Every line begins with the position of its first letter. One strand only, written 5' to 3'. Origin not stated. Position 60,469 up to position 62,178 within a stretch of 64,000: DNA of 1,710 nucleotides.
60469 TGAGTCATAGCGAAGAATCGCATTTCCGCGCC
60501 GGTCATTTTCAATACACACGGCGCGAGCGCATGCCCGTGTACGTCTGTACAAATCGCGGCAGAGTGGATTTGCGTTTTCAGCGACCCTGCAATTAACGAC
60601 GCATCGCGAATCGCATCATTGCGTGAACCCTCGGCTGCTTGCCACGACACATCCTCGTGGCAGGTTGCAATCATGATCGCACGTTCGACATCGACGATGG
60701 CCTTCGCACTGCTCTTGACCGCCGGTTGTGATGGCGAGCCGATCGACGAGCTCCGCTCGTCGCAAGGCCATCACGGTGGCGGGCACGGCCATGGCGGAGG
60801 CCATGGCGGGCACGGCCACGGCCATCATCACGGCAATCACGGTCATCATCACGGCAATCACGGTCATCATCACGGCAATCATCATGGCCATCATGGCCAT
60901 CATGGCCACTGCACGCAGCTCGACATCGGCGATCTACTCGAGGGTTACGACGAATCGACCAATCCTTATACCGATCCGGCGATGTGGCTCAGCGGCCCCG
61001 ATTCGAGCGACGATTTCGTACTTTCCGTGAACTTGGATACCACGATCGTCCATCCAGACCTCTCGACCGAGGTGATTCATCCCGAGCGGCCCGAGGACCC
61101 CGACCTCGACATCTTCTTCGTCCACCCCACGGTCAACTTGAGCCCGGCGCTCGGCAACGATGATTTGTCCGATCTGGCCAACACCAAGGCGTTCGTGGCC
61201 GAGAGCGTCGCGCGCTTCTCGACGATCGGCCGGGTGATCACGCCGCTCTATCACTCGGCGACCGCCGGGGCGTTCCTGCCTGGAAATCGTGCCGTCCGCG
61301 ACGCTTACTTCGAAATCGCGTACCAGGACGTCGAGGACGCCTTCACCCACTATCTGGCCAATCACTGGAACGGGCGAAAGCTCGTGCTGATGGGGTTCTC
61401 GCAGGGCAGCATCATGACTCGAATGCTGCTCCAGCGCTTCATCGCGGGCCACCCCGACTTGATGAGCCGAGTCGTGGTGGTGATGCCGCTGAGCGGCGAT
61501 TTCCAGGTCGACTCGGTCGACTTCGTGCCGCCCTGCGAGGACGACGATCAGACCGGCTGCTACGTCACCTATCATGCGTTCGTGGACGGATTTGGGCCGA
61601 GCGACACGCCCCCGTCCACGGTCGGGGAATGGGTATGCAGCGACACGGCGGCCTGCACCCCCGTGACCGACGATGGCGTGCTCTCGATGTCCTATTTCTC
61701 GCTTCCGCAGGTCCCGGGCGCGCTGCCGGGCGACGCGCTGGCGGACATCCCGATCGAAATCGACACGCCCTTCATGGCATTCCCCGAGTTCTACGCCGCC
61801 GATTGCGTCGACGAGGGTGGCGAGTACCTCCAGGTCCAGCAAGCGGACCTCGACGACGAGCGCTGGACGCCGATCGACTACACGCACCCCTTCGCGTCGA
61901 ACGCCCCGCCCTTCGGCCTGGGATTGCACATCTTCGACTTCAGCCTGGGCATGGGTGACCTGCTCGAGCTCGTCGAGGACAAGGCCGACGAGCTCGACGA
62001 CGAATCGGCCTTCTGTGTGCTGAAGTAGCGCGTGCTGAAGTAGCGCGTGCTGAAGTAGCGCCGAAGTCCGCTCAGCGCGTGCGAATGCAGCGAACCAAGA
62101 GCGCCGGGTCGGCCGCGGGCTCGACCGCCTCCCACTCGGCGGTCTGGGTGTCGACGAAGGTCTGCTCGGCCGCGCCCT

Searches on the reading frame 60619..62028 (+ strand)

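Call 72: search_protein_families(library=pfam, proteins=[window:60619-62028:+])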
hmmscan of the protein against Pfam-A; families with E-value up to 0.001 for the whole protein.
window:60619-62028:+ (469 aa): 1 family
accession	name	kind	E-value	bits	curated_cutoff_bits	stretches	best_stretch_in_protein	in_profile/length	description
PF11288.14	DUF3089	-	3.3e-34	118.7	23.4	1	164-324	2-167/207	Protein of unknown function (DUF3089)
